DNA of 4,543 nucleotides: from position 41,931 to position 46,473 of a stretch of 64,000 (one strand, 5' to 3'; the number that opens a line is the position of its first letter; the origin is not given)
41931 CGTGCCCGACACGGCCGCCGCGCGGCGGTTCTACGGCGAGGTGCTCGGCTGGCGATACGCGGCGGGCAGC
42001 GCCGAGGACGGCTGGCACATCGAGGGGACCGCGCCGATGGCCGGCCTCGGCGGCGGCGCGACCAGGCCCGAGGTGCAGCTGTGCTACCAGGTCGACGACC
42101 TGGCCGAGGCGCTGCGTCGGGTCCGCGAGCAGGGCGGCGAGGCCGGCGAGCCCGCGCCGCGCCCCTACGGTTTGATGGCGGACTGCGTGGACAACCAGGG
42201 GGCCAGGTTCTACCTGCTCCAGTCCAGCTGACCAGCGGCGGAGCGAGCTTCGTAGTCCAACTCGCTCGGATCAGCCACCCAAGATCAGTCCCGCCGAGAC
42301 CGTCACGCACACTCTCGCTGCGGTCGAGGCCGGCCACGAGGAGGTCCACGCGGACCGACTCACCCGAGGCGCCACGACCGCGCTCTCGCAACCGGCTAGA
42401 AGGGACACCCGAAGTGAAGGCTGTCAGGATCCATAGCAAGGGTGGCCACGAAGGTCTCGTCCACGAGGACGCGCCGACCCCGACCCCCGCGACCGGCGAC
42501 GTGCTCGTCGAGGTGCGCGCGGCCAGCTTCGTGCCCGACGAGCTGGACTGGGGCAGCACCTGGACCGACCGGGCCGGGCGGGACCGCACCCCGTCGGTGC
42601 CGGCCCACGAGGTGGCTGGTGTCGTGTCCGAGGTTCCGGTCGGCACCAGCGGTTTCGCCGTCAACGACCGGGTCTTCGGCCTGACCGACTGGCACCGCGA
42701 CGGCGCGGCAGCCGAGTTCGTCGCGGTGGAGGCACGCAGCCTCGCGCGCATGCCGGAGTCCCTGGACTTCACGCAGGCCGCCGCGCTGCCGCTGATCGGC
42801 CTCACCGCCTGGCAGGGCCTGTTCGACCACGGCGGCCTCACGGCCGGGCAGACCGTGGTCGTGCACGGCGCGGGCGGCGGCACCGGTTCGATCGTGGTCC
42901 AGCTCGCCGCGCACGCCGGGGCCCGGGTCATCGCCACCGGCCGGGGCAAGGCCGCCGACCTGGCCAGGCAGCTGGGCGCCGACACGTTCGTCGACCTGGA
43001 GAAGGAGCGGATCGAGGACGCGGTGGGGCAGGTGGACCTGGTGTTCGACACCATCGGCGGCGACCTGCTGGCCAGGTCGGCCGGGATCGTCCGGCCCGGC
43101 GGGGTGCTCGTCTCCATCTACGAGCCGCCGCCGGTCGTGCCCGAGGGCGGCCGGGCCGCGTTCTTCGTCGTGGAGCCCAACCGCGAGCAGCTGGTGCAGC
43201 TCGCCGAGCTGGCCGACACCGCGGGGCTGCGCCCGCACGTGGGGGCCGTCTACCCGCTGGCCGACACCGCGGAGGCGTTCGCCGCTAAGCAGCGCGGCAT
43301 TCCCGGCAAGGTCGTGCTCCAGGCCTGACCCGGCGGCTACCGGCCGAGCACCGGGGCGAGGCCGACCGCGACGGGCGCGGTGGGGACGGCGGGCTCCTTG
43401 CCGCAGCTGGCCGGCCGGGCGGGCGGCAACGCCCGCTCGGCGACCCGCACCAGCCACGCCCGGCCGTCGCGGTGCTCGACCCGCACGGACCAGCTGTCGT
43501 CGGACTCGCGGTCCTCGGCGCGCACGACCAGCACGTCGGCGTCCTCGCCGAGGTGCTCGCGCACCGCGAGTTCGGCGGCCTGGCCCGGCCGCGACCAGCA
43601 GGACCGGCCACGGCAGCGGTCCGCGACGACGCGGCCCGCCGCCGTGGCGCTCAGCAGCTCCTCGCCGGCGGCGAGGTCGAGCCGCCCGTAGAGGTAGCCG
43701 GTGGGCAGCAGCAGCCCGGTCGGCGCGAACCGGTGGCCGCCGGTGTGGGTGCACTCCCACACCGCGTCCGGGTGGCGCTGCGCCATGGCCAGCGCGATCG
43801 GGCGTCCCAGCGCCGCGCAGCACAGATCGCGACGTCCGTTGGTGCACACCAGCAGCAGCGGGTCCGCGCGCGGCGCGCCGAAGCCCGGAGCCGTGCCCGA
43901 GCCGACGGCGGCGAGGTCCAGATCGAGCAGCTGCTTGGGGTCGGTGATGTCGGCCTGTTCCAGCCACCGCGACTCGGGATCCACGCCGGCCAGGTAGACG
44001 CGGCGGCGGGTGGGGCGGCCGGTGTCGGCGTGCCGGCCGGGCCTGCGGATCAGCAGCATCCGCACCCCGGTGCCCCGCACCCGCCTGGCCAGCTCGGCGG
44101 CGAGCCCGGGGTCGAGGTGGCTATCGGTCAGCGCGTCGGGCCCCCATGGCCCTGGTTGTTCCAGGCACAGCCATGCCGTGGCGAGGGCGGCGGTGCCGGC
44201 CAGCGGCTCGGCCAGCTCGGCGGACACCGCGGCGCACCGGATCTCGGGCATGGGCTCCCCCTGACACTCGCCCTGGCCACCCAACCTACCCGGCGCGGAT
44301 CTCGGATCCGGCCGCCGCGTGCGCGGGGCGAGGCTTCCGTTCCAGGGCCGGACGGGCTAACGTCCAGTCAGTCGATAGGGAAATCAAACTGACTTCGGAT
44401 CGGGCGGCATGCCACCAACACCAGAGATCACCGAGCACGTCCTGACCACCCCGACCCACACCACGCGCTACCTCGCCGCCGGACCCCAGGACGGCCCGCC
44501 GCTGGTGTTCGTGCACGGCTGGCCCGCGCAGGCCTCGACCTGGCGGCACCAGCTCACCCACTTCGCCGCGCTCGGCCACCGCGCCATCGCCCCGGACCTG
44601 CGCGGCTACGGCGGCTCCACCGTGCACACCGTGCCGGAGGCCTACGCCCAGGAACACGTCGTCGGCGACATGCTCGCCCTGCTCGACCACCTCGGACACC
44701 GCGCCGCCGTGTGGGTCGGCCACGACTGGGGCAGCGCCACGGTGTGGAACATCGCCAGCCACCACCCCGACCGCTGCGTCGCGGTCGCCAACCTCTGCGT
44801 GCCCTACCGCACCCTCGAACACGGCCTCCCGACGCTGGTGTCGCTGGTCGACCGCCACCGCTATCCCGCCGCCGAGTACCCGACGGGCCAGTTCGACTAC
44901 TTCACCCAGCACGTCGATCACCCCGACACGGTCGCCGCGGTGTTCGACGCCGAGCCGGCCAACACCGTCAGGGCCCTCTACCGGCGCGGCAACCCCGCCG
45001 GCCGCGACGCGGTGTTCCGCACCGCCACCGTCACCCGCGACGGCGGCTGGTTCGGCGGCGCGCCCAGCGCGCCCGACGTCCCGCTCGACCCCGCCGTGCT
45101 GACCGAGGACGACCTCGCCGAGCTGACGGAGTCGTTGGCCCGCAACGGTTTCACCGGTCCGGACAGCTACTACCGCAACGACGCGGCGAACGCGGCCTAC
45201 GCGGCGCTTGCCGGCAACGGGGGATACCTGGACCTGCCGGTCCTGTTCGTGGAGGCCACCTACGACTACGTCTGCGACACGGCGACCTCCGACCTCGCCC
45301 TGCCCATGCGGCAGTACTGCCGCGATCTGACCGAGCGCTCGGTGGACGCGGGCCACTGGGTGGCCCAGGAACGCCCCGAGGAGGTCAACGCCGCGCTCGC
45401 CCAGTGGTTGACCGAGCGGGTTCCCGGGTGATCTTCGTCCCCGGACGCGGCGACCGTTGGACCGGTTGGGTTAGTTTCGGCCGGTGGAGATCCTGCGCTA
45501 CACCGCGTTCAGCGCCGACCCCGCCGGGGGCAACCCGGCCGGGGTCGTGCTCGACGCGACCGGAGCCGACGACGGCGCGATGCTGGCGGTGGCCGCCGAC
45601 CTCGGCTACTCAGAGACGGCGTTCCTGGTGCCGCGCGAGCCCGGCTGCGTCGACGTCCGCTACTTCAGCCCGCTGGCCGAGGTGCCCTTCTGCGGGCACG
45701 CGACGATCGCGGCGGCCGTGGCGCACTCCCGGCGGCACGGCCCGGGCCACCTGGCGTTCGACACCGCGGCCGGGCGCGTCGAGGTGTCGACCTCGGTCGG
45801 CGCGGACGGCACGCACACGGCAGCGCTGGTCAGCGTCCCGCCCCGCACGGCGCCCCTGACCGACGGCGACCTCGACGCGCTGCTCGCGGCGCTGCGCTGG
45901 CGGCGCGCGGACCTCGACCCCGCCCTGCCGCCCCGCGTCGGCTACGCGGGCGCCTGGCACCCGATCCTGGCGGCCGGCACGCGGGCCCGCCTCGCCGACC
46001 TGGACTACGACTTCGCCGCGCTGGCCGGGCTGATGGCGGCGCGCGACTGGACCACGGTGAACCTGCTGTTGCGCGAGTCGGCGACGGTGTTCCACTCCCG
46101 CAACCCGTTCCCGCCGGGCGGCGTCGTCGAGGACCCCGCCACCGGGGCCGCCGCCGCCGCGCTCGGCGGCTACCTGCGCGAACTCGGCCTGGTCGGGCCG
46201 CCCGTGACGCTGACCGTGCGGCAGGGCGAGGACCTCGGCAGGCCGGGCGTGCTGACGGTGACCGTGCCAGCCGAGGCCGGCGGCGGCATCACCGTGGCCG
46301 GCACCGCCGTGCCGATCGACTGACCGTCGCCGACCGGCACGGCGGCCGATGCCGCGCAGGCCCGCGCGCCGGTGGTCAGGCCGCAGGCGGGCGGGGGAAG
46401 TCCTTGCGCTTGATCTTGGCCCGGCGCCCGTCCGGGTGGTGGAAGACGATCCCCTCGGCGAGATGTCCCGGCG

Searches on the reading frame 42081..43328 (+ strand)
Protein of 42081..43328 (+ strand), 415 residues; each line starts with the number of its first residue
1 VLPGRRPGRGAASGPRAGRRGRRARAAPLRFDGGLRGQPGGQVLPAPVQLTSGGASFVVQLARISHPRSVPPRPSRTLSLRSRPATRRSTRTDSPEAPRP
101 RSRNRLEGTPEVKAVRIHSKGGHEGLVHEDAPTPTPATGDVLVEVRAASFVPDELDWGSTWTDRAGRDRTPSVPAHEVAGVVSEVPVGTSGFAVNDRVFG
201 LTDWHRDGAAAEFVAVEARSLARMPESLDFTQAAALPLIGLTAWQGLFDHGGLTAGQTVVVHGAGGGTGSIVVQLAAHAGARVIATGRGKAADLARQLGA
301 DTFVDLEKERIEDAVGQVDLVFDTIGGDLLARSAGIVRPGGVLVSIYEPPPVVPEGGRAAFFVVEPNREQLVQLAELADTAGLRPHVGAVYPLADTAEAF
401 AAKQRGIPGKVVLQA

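Call 42: search_protein_families(library=pfam, proteins=[window:42081-43328:+])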
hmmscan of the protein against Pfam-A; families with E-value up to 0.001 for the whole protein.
window:42081-43328:+ (415 aa): 3 families
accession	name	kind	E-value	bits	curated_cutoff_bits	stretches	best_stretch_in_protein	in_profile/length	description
PF13602.12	ADH_zinc_N_2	-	1.3e-18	68.6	27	1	298-413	1-134/134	Zinc-binding dehydrogenase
PF00107.32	ADH_zinc_N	-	3.5e-15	56.5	31.8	1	267-346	1-88/129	Zinc-binding dehydrogenase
PF08240.17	ADH_N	-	6.9e-09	36.3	23.5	1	139-226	3-104/104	Alcohol dehydrogenase GroES-like domain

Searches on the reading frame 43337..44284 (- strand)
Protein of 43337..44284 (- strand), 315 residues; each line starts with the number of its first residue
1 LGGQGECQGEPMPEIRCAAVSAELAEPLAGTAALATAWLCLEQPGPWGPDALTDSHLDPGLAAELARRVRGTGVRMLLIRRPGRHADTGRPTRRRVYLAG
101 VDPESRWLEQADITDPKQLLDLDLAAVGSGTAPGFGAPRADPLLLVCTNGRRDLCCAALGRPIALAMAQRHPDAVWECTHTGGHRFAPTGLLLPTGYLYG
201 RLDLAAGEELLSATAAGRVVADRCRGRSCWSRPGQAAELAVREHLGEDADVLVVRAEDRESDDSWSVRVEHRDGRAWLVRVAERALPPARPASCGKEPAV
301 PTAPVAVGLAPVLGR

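Call 42: search_protein_families(library=pfam, proteins=[window:43337-44284:-])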
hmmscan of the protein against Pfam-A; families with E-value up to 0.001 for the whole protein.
window:43337-44284:- (315 aa): 1 family
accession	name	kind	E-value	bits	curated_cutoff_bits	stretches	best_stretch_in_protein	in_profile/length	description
PF06999.17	Suc_Fer-like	-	9e-20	72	34.9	1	28-226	1-191/191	Sucrase/ferredoxin-like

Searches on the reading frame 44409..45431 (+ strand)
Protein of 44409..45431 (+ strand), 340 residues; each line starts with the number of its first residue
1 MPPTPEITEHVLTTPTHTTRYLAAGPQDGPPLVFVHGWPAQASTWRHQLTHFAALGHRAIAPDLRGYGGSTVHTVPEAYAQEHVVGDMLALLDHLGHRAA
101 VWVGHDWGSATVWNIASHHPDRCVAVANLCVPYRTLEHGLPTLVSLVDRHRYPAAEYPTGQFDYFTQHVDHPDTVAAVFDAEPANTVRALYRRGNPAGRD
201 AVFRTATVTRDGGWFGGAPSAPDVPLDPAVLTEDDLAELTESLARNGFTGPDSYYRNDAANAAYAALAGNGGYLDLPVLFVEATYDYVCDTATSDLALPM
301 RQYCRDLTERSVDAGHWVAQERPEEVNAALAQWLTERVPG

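Call 42: search_protein_families(library=pfam, proteins=[window:44409-45431:+])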
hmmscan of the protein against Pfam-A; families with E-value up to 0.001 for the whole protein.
window:44409-45431:+ (340 aa): 3 families
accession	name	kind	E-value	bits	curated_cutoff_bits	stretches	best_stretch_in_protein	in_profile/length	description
PF00561.26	Abhydrolase_1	-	2.1e-27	96.8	25.8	1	30-318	1-240/245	alpha/beta hydrolase fold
PF12697.13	Abhydrolase_6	-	1.4e-15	59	26.3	1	32-329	1-217/217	Alpha/beta hydrolase family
PF12146.15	Hydrolase_4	-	8.8e-08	32.2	27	1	32-127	7-105/239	Serine aminopeptidase, S33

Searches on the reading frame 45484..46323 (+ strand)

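Call 42: search_protein_families(library=pfam, proteins=[window:45484-46323:+])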
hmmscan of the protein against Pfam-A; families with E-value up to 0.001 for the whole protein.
window:45484-46323:+ (279 aa): 1 family
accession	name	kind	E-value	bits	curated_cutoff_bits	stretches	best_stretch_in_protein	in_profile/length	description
PF02567.21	PhzC-PhzF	-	5.7e-64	216.8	27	1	7-277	2-277/281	Phenazine biosynthesis-like protein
